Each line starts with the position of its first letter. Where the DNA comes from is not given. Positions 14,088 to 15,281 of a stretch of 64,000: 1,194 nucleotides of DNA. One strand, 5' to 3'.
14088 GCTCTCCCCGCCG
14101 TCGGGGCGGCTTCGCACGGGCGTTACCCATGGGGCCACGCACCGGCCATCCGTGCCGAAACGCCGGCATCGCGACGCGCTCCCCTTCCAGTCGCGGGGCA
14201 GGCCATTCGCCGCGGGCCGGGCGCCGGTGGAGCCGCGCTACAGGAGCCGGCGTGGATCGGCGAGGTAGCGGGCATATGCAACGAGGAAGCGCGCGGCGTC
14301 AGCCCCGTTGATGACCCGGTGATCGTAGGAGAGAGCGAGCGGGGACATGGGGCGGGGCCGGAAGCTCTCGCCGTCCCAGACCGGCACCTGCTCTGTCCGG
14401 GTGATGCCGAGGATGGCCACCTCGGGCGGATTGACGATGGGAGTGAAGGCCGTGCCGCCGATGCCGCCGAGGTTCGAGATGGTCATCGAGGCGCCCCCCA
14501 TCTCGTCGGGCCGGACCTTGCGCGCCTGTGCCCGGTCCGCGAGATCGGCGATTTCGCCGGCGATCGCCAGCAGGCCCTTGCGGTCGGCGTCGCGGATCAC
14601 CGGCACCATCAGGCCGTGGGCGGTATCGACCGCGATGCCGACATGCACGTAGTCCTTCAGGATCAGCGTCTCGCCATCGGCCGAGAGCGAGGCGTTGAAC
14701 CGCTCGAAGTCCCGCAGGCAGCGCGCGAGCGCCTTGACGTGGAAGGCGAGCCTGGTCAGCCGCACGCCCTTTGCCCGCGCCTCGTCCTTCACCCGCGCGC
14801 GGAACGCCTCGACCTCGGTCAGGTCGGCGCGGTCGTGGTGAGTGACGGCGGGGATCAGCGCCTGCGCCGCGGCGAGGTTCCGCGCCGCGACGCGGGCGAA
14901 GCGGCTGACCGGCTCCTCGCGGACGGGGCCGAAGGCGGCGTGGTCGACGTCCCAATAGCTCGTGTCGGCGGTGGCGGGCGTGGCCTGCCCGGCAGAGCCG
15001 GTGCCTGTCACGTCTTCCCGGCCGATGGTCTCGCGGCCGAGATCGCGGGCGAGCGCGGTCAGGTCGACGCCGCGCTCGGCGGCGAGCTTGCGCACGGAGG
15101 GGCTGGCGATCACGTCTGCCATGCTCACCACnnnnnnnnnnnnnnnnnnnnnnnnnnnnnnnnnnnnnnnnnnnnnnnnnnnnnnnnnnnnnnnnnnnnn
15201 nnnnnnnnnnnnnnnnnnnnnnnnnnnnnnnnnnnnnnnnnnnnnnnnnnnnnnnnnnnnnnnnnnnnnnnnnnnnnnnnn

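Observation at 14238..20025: Split E2: lipoyl domains and catalytic core are encoded by different genes separated by an ALDH gene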

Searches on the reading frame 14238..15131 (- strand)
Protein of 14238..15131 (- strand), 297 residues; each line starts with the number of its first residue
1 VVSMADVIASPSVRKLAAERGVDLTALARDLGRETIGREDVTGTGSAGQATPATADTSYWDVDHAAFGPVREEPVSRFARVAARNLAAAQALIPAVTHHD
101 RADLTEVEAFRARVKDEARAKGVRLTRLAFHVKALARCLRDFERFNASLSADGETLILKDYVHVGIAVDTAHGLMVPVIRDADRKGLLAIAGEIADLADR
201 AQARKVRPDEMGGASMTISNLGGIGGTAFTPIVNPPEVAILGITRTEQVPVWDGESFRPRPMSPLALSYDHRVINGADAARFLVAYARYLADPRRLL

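Call 3: search_protein_families(library=pfam, proteins=[window:14238-15131:-], max_evalue=0.01)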
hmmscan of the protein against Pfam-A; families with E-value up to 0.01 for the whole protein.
window:14238-15131:- (297 aa): 2 families
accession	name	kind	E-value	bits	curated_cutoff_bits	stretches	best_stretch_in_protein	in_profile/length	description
PF00198.28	2-oxoacid_dh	-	4.4e-76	255.8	23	1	70-297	4-231/232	2-oxoacid dehydrogenases acyltransferase (catalytic domain)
PF02817.22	E3_binding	-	3.2e-05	24.5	23.7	1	7-43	1-23/36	e3 binding domain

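Call 4: search_protein_families(library=ncbifam, proteins=[window:14238-15131:-], max_evalue=0.001)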
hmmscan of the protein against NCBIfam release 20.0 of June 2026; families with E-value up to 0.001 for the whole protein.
window:14238-15131:- (297 aa): 9 families
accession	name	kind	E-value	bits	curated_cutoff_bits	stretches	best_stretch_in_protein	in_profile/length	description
TIGR01348.1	PDHac_trf_long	equivalog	7.4e-104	348.4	552.1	1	7-297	283-586/587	dihydrolipoyllysine-residue acetyltransferase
NF008814.0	PRK11854.1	equivalog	9.7e-94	315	722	1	7-296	332-635/637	pyruvate dehydrogenase complex dihydrolipoyllysine-residue acetyltransferase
NF004309.0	PRK05704.1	equivalog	1.6e-61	208.9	449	1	9-297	115-405/408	2-oxoglutarate dehydrogenase complex dihydrolipoyllysine-residue succinyltransferase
TIGR01347.1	sucB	equivalog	1.1e-57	196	378.65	1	8-297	112-401/404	dihydrolipoyllysine-residue succinyltransferase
TIGR02927.1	SucB_Actino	equivalog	1.3e-52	179.4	423.45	1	10-288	269-566/579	2-oxoglutarate dehydrogenase, E2 component, dihydrolipoamide succinyltransferase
TIGR01349.1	PDHac_trf_mito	equivalog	1e-46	160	445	1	6-297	140-436/437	pyruvate dehydrogenase complex dihydrolipoamide acetyltransferase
NF008815.0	PRK11857.1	equivalog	4.8e-45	154.3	378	1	5-293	2-302/308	dihydrolipoamide acetyltransferase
NF011416.0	PRK14843.1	equivalog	2.1e-37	128.8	429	1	65-293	113-342/347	dihydrolipoamide acetyltransferase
NF008907.0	PRK12270.1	equivalog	2.3e-12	45.5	878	1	93-290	150-361/1241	multifunctional oxoglutarate decarboxylase/oxoglutarate dehydrogenase thiamine pyrophosphate-binding subunit/dihydrolipoyllysine-residue suc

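Call 7: search_solved_structures(query=window:14238-15131:-, show_alignments=1)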
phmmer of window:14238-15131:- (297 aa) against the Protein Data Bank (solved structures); distinct sequences matched with E-value up to 0.001: 44.
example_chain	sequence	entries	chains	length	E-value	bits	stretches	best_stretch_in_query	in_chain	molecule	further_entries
1eaa_A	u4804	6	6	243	3.2e-73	249.8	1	62-297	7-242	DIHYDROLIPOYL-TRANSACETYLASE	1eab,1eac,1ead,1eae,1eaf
1dpd_A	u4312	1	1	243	1.7e-72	247.5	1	62-297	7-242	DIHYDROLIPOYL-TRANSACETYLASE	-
1dpc_A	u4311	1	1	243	3.2e-72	246.6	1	62-297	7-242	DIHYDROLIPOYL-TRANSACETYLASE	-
1dpb_A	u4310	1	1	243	2e-71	243.9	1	62-297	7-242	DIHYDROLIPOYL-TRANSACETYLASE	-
7b9k_A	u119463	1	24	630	2.5e-69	237.1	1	6-296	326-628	Dihydrolipoyllysine-residue acetyltransferase component of pyruvate dehydrogenase complex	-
4n72_A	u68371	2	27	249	6.8e-67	229.1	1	61-296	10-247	Pyruvate dehydrogenase (Dihydrolipoyltransacetylase component) | Dihydrolipoyllysine-residue acetyltransferase component of pyruvate dehydrogenase complex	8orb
8osy_A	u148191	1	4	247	1.3e-66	228.2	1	61-296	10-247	Dihydrolipoyllysine-residue acetyltransferase component of pyruvate dehydrogenase complex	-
3duf_I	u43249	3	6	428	7.7e-58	199.4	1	7-297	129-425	Dihydrolipoyllysine-residue acetyltransferase component of pyruvate dehydrogenase complex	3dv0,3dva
1b5s_A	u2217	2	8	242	3.9e-53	184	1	69-297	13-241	DIHYDROLIPOAMIDE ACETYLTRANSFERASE | Dihydrolipoyllysine-residue acetyltransferase component of pyruvate dehydrogenase complex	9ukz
8eqn_A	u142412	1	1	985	8.2e-52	179.6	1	69-297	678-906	BG505 UFO-E2p-L4P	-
6zzl_A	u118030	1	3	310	4.6e-40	141.1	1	9-285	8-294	Dihydrolipoyllysine-residue acetyltransferase component of pyruvate dehydrogenase complex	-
7q5q_B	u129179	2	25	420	1.4e-38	136.2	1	76-297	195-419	Dihydrolipoyllysine-residue succinyltransferase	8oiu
9y6t_A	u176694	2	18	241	5.8e-37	130.9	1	75-287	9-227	Dihydrolipoyllysine-residue acetyltransferase component of pyruvate dehydrogenase complex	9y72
9y7v_D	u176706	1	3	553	7e-37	130.6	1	9-287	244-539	Dihydrolipoyllysine-residue acetyltransferase component of pyruvate dehydrogenase complex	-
3rqc_A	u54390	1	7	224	2.7e-35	125.4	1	78-296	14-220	Probable lipoamide acyltransferase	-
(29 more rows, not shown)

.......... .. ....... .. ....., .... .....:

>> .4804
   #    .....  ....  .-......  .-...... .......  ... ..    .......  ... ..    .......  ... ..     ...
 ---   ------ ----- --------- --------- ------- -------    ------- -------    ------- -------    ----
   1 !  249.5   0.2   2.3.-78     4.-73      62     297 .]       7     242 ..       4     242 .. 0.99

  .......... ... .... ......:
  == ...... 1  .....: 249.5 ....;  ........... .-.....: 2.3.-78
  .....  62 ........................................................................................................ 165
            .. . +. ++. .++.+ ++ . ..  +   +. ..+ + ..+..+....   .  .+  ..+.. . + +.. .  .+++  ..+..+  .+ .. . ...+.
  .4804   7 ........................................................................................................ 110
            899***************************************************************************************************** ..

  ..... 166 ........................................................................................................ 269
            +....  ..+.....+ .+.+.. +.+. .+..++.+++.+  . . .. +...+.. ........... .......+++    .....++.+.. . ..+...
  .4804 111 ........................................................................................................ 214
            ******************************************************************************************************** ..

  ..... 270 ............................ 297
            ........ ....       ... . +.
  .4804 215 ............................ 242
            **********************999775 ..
